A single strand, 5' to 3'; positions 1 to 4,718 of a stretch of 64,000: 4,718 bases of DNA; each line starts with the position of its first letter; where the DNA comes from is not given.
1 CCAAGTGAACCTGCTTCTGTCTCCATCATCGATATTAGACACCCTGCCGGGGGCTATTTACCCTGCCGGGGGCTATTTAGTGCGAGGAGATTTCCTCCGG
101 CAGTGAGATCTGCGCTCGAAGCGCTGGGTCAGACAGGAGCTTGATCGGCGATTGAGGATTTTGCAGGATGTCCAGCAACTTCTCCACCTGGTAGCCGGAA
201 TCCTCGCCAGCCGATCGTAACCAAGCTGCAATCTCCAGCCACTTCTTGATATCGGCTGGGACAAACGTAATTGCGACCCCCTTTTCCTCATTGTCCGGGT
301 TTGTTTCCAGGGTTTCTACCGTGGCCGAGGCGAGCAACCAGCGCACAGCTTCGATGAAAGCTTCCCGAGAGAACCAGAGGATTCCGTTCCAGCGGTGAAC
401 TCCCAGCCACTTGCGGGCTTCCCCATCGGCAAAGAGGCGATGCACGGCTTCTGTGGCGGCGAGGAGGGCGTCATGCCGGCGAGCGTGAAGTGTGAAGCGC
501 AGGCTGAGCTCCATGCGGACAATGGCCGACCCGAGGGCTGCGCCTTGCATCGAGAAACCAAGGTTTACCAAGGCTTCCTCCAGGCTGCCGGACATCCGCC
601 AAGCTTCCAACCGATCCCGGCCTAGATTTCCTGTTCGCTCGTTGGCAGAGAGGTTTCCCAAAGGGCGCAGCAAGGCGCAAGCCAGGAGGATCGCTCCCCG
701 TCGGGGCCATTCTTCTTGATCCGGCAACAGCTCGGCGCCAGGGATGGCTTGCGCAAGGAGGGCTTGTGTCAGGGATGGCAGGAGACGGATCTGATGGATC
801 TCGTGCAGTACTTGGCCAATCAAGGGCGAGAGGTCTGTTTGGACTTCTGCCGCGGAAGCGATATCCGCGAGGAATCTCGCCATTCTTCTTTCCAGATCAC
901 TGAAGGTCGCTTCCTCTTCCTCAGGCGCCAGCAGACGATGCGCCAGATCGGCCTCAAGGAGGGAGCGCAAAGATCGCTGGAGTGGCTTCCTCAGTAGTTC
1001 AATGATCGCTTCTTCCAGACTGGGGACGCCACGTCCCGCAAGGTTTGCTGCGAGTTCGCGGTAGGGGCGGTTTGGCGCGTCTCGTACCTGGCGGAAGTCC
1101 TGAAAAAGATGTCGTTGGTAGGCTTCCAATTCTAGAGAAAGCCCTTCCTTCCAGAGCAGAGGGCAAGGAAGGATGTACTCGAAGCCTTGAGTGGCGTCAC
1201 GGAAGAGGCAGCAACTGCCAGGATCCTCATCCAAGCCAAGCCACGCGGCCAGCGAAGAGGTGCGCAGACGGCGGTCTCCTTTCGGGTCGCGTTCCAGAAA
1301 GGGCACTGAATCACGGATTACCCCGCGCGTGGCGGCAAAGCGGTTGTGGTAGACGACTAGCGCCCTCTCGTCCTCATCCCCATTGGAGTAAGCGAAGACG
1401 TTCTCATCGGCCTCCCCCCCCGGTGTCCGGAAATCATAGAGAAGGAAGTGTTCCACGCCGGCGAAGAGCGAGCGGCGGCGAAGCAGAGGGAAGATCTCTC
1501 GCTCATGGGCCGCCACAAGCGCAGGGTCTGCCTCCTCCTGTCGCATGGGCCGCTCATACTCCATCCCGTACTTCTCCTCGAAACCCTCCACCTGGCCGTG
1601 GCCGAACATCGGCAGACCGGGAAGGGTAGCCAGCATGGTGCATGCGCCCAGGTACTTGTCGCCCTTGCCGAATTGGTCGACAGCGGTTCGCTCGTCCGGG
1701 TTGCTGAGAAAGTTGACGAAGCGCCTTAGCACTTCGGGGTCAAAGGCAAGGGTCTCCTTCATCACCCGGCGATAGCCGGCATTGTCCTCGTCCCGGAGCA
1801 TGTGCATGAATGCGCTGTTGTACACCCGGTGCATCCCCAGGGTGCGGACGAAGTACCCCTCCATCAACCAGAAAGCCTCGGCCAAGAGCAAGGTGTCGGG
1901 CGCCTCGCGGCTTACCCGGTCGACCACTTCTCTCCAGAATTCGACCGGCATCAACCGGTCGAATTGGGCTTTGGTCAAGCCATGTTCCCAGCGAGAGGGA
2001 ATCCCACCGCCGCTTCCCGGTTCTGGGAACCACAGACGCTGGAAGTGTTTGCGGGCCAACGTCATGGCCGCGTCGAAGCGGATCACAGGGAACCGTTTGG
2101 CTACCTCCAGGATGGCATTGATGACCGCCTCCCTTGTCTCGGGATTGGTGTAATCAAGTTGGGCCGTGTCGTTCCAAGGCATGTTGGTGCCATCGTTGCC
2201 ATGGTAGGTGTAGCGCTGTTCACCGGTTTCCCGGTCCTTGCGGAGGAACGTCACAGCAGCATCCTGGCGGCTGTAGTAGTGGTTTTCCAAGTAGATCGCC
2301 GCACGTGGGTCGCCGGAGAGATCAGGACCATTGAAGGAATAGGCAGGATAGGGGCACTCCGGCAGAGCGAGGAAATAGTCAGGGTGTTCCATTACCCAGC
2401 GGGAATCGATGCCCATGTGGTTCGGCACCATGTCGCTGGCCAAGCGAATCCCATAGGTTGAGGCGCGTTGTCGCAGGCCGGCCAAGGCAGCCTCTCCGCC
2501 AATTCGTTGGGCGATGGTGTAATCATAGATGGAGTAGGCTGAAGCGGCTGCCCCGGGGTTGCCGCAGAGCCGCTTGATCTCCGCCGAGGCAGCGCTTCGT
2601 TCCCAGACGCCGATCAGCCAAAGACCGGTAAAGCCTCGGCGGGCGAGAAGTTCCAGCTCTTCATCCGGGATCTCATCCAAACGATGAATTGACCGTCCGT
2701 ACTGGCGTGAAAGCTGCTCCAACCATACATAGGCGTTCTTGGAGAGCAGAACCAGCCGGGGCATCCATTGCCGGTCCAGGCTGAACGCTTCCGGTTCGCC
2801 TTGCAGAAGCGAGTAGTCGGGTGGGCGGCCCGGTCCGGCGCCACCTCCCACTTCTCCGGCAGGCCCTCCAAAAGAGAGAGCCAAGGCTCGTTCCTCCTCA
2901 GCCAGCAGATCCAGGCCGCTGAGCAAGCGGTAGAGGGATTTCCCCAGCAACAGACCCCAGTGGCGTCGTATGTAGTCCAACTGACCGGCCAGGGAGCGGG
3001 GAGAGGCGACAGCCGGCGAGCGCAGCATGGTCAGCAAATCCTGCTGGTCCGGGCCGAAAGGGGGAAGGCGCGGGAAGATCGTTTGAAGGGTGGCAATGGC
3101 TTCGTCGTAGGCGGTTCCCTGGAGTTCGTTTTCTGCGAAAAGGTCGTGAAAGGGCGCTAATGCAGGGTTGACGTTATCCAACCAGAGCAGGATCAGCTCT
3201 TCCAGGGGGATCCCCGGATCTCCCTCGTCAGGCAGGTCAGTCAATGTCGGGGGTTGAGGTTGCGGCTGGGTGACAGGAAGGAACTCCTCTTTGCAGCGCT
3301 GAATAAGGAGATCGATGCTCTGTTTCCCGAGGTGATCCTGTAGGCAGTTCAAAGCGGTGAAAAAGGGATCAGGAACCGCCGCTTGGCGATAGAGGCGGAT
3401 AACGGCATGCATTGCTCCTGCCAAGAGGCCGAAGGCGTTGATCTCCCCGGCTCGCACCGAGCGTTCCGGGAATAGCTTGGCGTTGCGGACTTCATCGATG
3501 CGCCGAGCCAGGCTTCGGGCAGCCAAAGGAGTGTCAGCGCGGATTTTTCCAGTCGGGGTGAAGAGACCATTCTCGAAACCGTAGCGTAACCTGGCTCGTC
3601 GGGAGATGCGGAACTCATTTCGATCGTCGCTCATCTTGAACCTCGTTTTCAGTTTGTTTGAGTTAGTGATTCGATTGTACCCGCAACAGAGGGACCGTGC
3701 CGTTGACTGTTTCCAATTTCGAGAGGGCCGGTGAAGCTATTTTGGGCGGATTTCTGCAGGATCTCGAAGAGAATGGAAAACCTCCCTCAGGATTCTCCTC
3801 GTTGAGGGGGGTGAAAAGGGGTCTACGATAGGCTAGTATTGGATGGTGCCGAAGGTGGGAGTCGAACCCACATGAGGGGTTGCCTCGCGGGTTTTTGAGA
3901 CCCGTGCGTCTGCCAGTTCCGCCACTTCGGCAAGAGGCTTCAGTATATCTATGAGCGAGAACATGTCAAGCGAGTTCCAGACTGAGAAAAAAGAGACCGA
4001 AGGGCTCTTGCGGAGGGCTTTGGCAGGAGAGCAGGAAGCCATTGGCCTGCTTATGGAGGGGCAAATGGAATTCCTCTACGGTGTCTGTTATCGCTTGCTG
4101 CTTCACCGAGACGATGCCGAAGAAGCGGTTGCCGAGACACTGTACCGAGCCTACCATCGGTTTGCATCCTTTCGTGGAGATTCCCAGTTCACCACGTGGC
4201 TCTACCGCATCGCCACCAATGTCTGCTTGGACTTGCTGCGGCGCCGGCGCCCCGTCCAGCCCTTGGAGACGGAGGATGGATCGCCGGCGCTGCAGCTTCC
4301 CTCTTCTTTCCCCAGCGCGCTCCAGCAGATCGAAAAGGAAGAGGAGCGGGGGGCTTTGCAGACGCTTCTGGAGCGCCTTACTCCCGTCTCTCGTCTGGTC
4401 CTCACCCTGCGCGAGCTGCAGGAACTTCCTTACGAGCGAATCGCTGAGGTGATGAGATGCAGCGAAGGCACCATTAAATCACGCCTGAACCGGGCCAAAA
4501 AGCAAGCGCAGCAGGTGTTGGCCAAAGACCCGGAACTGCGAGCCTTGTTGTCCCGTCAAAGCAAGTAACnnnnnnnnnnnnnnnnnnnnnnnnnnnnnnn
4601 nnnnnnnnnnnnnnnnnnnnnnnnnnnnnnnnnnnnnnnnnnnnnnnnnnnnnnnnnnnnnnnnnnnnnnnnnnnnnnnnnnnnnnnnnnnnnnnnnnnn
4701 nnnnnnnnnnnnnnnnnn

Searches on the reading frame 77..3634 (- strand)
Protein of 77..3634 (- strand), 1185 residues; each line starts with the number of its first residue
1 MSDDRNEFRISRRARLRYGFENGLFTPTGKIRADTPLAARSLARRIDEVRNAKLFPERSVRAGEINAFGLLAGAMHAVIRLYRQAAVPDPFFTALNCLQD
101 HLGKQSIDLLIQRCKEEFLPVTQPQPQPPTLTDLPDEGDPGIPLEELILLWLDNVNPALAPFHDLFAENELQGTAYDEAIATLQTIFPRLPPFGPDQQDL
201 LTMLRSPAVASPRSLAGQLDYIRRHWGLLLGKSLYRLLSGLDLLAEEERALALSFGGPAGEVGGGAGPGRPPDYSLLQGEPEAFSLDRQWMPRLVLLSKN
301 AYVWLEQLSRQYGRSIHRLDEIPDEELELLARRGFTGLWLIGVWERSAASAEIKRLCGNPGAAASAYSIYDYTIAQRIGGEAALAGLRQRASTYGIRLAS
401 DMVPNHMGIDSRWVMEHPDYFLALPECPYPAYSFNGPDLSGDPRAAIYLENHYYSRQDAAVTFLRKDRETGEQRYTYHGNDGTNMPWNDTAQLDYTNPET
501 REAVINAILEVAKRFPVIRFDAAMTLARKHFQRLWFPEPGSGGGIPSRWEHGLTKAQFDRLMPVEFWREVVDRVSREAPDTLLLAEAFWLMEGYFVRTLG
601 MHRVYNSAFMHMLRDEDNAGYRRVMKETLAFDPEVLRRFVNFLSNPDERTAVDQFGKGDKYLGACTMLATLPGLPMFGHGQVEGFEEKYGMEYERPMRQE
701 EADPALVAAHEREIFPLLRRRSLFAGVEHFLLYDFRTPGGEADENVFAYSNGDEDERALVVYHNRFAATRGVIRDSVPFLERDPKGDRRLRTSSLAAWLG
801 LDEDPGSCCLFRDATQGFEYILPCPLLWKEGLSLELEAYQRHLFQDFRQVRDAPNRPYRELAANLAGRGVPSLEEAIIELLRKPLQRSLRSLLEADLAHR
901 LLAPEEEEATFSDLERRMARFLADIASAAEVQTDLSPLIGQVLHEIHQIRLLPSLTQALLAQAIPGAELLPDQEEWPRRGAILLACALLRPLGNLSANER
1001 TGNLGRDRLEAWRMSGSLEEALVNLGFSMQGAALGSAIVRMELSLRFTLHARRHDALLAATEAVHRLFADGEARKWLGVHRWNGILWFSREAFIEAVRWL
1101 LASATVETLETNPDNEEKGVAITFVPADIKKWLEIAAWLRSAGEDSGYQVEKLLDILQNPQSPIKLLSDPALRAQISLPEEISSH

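Call 52: search_protein_families(library=pfam, proteins=[window:77-3634:-], max_evalue=0.00001)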
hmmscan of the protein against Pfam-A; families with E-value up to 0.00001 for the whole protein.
window:77-3634:- (1185 aa): 1 family
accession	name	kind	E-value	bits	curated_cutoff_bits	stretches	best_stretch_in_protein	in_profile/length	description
PF00128.31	Alpha-amylase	-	2e-07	31.1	22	1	326-687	24-358/446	Alpha amylase, catalytic domain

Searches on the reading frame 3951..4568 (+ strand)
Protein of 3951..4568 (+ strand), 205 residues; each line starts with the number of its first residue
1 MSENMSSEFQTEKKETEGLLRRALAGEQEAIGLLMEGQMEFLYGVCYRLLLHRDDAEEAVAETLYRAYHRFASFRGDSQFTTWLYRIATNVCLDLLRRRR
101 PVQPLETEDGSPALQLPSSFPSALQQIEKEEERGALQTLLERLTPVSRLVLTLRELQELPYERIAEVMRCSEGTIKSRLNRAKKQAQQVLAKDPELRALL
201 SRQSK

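Call 52: search_protein_families(library=pfam, proteins=[window:3951-4568:+], max_evalue=0.00001)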
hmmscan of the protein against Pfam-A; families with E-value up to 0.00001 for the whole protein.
window:3951-4568:+ (205 aa): 3 families
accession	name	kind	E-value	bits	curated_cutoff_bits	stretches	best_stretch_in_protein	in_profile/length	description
PF08281.18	Sigma70_r4_2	-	7.7e-16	57.9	25.7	1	134-185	2-53/54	Sigma-70, region 4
PF04542.20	Sigma70_r2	-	7.6e-15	54.9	24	1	40-100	7-69/71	Sigma-70 region 2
PF04545.22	Sigma70_r4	-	1.8e-09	37.4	24.1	1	139-182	1-44/50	Sigma-70, region 4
